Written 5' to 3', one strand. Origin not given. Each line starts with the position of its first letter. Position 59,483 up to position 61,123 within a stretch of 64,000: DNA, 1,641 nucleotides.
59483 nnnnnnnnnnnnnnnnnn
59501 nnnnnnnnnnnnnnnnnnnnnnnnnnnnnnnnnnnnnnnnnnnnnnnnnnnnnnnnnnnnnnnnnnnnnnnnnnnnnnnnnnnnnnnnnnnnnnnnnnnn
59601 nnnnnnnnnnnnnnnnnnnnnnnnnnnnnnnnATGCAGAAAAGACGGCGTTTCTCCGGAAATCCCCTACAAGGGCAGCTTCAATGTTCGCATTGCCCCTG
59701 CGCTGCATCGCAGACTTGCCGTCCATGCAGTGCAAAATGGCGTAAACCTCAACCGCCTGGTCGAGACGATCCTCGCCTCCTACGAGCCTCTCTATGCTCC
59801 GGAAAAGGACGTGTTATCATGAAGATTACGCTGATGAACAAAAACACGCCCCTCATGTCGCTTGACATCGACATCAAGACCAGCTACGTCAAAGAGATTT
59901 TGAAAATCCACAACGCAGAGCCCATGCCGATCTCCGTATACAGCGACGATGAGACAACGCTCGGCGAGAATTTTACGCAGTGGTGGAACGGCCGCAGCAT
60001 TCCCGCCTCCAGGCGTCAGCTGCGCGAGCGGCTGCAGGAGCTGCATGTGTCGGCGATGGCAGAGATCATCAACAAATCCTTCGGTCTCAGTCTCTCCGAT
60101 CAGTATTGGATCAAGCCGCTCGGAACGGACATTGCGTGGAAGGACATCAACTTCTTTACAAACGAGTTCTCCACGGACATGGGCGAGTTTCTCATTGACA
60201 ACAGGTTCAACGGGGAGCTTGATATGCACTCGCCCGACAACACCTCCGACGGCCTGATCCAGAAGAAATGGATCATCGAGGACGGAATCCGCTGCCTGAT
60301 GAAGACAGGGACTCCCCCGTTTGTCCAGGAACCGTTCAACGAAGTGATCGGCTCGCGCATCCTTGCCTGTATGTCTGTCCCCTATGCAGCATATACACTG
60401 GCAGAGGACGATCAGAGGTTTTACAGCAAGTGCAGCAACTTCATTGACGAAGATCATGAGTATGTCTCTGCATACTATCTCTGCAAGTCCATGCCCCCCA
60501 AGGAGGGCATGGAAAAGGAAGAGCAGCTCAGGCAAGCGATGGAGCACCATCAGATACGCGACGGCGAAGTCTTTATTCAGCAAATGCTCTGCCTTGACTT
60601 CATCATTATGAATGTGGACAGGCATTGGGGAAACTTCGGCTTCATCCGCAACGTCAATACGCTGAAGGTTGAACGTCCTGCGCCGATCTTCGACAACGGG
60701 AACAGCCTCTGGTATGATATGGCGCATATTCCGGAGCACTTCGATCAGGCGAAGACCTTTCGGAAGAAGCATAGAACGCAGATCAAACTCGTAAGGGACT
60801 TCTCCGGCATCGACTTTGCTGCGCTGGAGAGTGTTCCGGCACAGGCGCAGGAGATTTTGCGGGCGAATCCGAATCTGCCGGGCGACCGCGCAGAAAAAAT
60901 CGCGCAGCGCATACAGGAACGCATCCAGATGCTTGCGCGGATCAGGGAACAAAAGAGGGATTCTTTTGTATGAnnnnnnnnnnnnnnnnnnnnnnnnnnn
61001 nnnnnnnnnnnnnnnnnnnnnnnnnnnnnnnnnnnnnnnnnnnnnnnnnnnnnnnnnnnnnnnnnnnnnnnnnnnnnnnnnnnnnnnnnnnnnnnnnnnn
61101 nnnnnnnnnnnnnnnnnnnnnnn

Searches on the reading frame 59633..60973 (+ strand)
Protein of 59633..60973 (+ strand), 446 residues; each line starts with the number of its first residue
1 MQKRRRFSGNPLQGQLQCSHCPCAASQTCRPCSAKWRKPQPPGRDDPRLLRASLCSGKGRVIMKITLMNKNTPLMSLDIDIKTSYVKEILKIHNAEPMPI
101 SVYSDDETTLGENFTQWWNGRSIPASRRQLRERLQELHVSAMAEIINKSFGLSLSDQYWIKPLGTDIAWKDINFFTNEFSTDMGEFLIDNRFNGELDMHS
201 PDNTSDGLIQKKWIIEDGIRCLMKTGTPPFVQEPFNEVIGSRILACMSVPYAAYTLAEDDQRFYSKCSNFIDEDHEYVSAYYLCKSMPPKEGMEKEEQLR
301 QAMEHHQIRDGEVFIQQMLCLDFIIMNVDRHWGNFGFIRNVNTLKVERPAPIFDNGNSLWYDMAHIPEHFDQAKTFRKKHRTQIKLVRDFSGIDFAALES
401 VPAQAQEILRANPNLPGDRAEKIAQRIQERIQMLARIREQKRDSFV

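Call 63: search_protein_families(library=pfam, proteins=[window:59633-60973:+], max_evalue=0.001)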
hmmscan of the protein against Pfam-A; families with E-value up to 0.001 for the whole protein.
window:59633-60973:+ (446 aa): 1 family
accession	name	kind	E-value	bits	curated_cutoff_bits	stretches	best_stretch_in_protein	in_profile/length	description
PF07804.18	HipA_C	-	0.00022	21.4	30.5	1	275-429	78-207/213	HipA-like C-terminal domain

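Call 77: search_protein_families(library=phrogs, proteins=[window:59633-60973:+], max_evalue=0.1)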
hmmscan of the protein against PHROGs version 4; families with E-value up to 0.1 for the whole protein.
window:59633-60973:+ (446 aa): 2 families
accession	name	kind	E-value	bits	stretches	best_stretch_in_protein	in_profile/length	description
phrog_8728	-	unknown function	1.1e-07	32.2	1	308-365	147-202/307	-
phrog_3162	-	unknown function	0.02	15.4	1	231-344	40-138/247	-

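Call 93: search_solved_structures(query=window:59633-60973:+, max_evalue=0.01)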
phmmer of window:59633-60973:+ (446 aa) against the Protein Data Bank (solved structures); distinct sequences matched with E-value up to 0.01: 1.
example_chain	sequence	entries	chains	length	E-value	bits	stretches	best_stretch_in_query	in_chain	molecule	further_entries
3akj_A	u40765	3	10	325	1.7e-05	27.2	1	235-360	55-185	CtkA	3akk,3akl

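Call 96: search_protein_families(library=pfam, proteins=[window:59822-60973:+], max_evalue=0.01)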
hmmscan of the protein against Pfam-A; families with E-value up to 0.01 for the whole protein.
window:59822-60973:+ (383 aa): 1 family
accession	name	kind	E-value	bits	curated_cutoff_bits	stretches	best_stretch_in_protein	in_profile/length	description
PF07804.18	HipA_C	-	0.00015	21.9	30.5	1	212-367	78-208/213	HipA-like C-terminal domain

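Call 97: search_protein_families(library=ncbifam, proteins=[window:59822-60973:+], max_evalue=0.01)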
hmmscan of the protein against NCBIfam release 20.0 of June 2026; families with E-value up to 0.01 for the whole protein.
window:59822-60973:+ (383 aa): 0 families
